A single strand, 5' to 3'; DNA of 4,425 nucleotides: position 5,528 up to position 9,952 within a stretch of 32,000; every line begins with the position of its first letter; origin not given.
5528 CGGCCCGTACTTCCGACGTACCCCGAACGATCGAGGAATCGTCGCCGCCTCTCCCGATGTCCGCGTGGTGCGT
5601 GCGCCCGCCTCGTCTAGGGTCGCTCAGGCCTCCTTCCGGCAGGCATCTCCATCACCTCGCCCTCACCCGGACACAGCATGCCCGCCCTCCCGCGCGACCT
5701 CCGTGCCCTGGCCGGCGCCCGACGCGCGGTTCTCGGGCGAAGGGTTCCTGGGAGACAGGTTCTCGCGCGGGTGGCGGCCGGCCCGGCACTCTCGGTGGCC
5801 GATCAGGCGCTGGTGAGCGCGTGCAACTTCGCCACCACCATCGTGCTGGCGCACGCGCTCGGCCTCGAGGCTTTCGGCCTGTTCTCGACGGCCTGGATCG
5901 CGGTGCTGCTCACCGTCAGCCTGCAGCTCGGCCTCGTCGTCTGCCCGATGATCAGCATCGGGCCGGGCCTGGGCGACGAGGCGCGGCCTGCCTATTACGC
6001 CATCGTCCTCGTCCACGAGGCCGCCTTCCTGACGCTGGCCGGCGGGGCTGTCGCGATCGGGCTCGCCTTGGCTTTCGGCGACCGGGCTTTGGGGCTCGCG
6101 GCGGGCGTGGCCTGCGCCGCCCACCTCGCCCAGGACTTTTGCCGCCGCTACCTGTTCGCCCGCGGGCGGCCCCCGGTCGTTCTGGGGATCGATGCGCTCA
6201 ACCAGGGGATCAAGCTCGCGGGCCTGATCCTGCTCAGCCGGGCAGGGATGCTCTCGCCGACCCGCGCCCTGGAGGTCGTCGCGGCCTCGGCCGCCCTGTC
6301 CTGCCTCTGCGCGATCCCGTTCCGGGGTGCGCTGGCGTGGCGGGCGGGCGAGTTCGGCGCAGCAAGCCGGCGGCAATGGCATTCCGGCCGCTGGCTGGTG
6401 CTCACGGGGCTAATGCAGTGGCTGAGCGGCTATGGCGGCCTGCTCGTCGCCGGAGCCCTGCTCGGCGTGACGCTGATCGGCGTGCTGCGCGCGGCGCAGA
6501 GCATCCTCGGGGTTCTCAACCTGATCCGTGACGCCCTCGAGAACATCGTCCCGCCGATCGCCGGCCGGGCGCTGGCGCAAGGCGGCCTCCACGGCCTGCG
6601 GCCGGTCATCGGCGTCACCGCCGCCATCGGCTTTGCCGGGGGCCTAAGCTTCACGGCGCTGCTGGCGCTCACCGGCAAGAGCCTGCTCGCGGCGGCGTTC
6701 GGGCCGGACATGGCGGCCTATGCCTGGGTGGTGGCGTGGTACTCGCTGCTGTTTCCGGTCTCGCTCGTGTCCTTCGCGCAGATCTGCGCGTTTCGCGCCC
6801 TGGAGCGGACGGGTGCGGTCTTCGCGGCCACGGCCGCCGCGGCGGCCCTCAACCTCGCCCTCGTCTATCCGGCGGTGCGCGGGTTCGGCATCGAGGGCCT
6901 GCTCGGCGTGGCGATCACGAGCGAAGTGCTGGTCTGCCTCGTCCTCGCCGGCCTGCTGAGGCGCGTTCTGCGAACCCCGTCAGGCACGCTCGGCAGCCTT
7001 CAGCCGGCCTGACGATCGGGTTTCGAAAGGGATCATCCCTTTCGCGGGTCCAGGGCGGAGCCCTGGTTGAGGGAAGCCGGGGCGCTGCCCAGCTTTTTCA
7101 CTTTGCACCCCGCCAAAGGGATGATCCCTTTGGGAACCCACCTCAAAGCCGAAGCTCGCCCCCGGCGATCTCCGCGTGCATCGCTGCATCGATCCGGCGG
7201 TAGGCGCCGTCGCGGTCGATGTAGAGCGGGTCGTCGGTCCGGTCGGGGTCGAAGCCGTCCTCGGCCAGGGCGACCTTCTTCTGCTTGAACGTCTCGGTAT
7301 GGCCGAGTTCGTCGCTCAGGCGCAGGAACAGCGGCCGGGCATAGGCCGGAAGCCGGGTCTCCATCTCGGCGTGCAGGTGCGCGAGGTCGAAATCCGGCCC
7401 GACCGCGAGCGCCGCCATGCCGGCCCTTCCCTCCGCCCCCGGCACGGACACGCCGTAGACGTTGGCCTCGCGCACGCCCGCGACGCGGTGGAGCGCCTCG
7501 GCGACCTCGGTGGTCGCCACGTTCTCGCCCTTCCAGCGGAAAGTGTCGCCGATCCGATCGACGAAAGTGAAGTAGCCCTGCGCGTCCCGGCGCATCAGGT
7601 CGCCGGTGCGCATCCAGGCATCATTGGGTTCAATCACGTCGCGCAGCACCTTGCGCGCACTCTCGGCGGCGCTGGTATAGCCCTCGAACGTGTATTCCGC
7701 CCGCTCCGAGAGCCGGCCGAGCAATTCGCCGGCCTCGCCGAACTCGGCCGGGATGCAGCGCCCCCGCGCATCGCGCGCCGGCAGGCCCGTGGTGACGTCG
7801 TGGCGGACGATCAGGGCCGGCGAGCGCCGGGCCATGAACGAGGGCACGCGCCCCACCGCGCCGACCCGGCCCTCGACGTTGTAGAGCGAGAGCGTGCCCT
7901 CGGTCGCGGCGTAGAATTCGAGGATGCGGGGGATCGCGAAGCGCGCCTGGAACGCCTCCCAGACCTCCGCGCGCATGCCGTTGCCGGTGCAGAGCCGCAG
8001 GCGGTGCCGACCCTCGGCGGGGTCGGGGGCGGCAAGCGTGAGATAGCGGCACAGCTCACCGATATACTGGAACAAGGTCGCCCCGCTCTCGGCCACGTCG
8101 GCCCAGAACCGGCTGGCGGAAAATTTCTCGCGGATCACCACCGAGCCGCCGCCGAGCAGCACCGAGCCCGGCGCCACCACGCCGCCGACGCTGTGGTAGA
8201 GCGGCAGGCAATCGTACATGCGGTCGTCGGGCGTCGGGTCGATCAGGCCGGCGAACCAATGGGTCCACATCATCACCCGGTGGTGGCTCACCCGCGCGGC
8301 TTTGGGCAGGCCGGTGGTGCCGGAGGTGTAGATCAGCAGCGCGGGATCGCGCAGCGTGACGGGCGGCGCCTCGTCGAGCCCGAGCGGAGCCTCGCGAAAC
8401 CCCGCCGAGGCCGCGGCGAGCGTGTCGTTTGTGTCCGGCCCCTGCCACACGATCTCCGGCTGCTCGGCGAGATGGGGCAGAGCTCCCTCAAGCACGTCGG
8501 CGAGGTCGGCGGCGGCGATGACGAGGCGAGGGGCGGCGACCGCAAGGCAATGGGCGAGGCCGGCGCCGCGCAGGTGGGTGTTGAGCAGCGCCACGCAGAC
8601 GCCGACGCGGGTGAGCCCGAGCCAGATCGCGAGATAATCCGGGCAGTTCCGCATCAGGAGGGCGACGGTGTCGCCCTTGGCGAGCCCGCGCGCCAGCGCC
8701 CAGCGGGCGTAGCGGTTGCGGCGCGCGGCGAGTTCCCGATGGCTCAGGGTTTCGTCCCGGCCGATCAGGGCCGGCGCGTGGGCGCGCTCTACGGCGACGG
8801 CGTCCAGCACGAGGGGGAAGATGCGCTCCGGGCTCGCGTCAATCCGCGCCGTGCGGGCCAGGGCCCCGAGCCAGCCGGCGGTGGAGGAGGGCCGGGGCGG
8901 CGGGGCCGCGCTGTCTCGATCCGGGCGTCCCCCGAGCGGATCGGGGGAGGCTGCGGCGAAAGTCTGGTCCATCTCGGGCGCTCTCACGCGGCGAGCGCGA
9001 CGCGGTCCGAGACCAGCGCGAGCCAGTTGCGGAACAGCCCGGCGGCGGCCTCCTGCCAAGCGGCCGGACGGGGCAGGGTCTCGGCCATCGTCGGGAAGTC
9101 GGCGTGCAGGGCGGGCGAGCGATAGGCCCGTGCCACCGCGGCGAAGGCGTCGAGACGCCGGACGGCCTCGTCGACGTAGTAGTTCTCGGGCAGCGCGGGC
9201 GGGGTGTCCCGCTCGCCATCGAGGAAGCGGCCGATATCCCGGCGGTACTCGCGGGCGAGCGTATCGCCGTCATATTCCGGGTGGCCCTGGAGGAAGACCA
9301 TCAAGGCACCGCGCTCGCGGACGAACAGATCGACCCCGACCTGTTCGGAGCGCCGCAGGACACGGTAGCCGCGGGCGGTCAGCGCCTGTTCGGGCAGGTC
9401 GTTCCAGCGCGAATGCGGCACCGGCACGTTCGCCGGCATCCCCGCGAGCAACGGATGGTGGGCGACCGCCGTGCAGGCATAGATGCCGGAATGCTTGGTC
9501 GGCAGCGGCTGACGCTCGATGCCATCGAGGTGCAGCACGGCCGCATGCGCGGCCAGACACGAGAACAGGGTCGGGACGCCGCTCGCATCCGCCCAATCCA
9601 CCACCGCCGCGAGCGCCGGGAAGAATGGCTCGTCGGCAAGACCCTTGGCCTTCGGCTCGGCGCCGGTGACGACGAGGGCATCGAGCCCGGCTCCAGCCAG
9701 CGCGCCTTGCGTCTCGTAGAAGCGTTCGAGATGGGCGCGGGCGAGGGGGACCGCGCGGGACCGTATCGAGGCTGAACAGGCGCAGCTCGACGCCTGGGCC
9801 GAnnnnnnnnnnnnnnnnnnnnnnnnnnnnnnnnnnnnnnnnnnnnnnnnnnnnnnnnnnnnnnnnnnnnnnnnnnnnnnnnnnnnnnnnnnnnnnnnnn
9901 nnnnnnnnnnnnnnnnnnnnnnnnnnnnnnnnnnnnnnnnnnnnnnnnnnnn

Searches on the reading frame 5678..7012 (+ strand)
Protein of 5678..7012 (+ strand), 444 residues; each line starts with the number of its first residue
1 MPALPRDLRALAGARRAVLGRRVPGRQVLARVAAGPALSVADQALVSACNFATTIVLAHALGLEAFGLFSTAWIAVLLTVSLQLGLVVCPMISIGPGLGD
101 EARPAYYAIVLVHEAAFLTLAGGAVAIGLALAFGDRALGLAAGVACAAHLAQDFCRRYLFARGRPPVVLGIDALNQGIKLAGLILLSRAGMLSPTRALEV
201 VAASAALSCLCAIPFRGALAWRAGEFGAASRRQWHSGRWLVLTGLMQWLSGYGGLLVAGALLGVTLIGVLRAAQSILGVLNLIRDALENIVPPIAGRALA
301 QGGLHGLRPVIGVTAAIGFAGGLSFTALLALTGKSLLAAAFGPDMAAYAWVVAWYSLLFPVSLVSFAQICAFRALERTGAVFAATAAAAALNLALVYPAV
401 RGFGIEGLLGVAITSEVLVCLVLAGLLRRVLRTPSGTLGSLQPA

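Call 15: search_protein_families(library=pfam, proteins=[window:5678-7012:+], max_evalue=0.01)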
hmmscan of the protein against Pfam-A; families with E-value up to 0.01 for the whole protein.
window:5678-7012:+ (444 aa): 0 families

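Call 30: search_protein_families(library=ncbifam, proteins=[window:5678-7012:+], max_evalue=0.00001)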
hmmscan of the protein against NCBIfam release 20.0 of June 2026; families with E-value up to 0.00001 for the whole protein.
window:5678-7012:+ (444 aa): 0 families

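Call 85: find_homologous_proteins(query=window:5678-7012:+, max_evalue=0.00001)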
Query window:5678-7012:+ (444 aa): 74 proteins with E <= 0.00001 among 8000 candidates.
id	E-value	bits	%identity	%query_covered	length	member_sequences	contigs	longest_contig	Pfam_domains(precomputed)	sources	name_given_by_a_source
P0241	9.3e-225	765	87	100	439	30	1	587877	-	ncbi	ncbi:hypothetical protein LPLAFNJD_LOCUS2051 [Methylorubrum aminovorans]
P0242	6.3e-224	762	86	100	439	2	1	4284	-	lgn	-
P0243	8.2e-224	761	87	100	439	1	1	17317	-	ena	-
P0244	9.9e-224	761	87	100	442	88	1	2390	-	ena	-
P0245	1.7e-223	760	86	100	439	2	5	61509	-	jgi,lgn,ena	jgi:O-antigen/teichoic acid export membrane protein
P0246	4.7e-223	759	86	100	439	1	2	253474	-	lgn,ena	-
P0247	5.5e-223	759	86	100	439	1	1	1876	-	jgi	jgi:O-antigen/teichoic acid export membrane protein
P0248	3.4e-205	700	82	100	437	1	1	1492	-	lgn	-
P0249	7.0e-199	679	80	100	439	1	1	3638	-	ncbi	-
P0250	1.2e-198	679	79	100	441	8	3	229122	-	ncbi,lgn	ncbi:lipopolysaccharide biosynthesis protein [Methylorubrum zatmanii]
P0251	9.4e-110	386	49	93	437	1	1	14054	PF01943.23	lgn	-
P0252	5.9e-104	367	50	89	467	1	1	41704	PF01943.23,PF01554.24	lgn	-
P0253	4.0e-102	361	49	90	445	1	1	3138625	-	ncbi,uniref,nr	ncbi:sugar transporter [Bosea sp. (in: a-proteobacteria)]|uniref:sugar transporter n=1 Tax=Bosea sp.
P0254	6.0e-101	357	49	92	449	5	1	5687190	-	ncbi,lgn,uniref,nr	ncbi:lipopolysaccharide biosynthesis protein [Bosea sp. NBC_00550]|uniref:lipopolysaccharide biosynt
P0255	6.8e-101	357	48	93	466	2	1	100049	PF01943.23,PF01554.24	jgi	jgi:O-antigen/teichoic acid export membrane protein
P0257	1.4e-100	356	49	86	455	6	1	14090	PF01943.23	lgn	-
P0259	3.4e-100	354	47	96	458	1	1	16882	PF01943.23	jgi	-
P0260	3.5e-100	354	48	97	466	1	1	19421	PF01943.23,PF01554.24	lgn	-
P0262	6.3e-100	353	47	98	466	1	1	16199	PF01554.24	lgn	-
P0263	1.3e-99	352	47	93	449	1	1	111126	PF01943.23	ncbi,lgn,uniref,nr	ncbi:lipopolysaccharide biosynthesis protein [Bosea psychrotolerans]|uniref:O-antigen/teichoic acid 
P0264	1.5e-99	352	47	98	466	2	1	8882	PF01554.24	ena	-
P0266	2.0e-99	352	48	93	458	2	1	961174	PF01943.23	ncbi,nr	ncbi:lipopolysaccharide biosynthesis protein [Boseaceae bacterium BT-24-1]|nr:lipopolysaccharide bio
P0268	8.4e-99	350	47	93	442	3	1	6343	PF01943.23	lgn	-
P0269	1.1e-98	349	48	93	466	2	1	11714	PF01554.24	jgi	-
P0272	3.4e-98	348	46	94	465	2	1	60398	PF01554.24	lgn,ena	-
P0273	4.6e-98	347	45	97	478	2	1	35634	PF01943.23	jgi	jgi:O-antigen/teichoic acid export membrane protein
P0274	5.2e-98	347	47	89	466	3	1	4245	PF01554.24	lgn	-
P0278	2.4e-97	345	48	90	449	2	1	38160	PF01943.23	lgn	-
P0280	3.3e-97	344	49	90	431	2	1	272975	PF01554.24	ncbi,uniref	ncbi:lipopolysaccharide biosynthesis protein [Bosea sp. NPDC003192]|uniref:lipopolysaccharide biosyn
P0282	4.8e-97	344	49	86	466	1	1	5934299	PF01554.24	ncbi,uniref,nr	ncbi:lipopolysaccharide biosynthesis protein [Bosea vestrisii]|uniref:lipopolysaccharide biosynthesi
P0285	1.5e-96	342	49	89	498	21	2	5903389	PF01554.24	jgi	jgi:O-antigen/teichoic acid export membrane protein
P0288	1.5e-96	342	46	95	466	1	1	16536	PF01943.23,PF01554.24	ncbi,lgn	-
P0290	2.9e-96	341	47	93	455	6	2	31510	PF01943.23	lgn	-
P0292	6.0e-96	340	46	93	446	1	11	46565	PF01943.23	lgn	-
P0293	8.4e-96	340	47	92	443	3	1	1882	PF01943.23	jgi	jgi:O-antigen/teichoic acid export membrane protein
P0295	1.8e-95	339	46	94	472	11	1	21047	PF01943.23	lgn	-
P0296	3.0e-95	338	46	90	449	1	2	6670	PF01943.23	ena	-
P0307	1.4e-90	323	48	84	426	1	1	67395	PF01943.23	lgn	-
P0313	5.5e-32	129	32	85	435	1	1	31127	PF01554.24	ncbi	-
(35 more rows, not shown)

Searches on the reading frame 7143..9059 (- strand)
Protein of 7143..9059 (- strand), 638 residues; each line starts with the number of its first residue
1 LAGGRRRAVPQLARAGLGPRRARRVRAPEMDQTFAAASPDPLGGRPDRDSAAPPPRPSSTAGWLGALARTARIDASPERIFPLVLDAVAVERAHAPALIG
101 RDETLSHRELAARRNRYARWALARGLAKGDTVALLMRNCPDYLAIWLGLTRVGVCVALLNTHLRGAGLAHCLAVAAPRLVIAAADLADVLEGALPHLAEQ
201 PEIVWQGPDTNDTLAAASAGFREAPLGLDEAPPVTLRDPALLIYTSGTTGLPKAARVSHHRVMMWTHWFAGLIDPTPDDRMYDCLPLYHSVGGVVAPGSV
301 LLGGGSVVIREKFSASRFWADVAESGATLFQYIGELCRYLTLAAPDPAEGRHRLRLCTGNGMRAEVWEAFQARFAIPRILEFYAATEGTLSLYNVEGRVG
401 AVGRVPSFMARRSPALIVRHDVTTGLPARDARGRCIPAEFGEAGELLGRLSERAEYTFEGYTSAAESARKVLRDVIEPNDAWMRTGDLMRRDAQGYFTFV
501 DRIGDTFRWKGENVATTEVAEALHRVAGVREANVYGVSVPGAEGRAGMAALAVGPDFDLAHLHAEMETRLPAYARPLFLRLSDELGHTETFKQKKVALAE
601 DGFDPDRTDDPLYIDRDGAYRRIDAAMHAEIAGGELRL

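Call 15: search_protein_families(library=pfam, proteins=[window:7143-9059:-], max_evalue=0.01)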
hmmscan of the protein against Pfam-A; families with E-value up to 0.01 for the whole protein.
window:7143-9059:- (638 aa): 2 families
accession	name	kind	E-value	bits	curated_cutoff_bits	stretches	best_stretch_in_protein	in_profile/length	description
PF00501.34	AMP-binding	-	3.4e-55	187.9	29.9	1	88-404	4-346/384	AMP-binding enzyme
PF13193.12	AMP-binding_C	-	1.4e-06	29.5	24.5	1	518-592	1-76/76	AMP-binding enzyme C-terminal domain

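Call 30: search_protein_families(library=ncbifam, proteins=[window:7143-9059:-], max_evalue=0.00001)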
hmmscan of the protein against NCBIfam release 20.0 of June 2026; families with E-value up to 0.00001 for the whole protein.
window:7143-9059:- (638 aa): 95 families (the best 25 are shown)
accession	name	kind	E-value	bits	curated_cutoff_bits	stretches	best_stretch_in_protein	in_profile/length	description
NF006134.1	PRK08279.1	equivalog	1.9e-227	756.7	625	1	53-637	18-604/605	long-chain-acyl-CoA synthetase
NF038342.1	FACL_FadD6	exception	1.9e-123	412.9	975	1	101-633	62-580/584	long-chain-acyl-CoA synthetase FadD6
NF004808.0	PRK06155.1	equivalog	1.3e-79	267.9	722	1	70-609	12-529/542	ATP-dependent acyl-CoA ligase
NF004837.0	PRK06187.1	subfamily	1.8e-56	191.5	476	1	84-600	13-520/531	long-chain-fatty-acid--CoA ligase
NF052587.1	SterCoASynCasI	equivalog_domain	2.4e-47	161.6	900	1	98-614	21-517/550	steroid-22-oyl-CoA synthetase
NF005947.1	PRK08008.1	equivalog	2.8e-47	161.5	651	1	100-596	33-515/518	crotonobetaine/carnitine-CoA ligase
NF005897.1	PRK07867.1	exception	1.2e-45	156.2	850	1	130-605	51-488/496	long-chain-fatty-acid--CoA ligase FadD17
NF006182.0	PRK08316.1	subfamily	4.7e-45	154.1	663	2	91-330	23-264/523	fatty acyl-CoA synthetase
NF009927.1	PRK13388.1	exception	1e-40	139.7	800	1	95-614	16-512/523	fatty-acid--CoA ligase FadD1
NF005898.0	PRK07868.1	equivalog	1.2e-40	139.2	925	1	82-634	450-988/994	acyl-CoA synthetase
NF004814.0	PRK06164.1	equivalog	1.7e-39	135.8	677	2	79-328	10-271/540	acyl-CoA synthetase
NF005702.0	PRK07514.1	subfamily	6.7e-38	130.3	558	1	85-597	10-495/506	malonyl-CoA synthase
TIGR03098.1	ligase_PEP_1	hypoth_equivalog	1.7e-36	125.7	592.35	1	88-599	9-515/517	acyl-CoA ligase (AMP-forming), exosortase A system-associated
TIGR01733.1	AA-adenyl-dom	subfamily_domain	7.3e-36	123.8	317.4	1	106-534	1-409/409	amino acid adenylation domain-containing protein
NF006572.0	PRK09088.1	equivalog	2.3e-34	118.9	696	1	105-599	29-484/491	acyl-CoA synthetase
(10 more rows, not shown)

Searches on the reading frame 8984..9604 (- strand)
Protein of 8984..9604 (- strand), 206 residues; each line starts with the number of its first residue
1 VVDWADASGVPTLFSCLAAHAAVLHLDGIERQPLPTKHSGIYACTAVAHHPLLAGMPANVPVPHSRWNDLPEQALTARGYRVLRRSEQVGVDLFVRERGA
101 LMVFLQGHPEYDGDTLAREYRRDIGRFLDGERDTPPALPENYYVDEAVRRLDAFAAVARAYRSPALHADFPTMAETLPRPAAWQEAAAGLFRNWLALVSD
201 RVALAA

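Call 15: search_protein_families(library=pfam, proteins=[window:8984-9604:-], max_evalue=0.01)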
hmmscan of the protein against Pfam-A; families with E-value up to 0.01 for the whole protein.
window:8984-9604:- (206 aa): 1 family
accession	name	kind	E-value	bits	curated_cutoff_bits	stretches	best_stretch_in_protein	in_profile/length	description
PF04204.22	HTS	-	4.1e-42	144.7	27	1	1-199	126-293/298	Homoserine O-succinyltransferase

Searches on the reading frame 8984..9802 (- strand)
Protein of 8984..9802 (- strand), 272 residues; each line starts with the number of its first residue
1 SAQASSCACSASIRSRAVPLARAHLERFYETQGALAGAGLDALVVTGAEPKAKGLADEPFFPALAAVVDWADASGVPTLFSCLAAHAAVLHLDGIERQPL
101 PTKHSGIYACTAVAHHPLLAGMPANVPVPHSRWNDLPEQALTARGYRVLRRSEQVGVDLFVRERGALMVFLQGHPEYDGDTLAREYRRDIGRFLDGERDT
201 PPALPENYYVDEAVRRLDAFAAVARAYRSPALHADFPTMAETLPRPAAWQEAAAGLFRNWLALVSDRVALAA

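Call 30: search_protein_families(library=ncbifam, proteins=[window:8984-9802:-], max_evalue=0.00001)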
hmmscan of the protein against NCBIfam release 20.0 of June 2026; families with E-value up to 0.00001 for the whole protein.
window:8984-9802:- (272 aa): 3 families
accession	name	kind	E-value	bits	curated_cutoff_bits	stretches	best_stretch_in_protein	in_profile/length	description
NF003776.0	PRK05368.1-3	equivalog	2.9e-115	384.7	358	1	19-269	83-333/353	homoserine O-succinyltransferase MetA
TIGR01001.2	MetA_succinyl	equivalog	1.8e-36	126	495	1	22-214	82-269/304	homoserine O-succinyltransferase MetA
NF047918.2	MetA_acetyl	exception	1.1e-34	120.1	460.5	1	21-215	81-271/302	homoserine O-acetyltransferase MetA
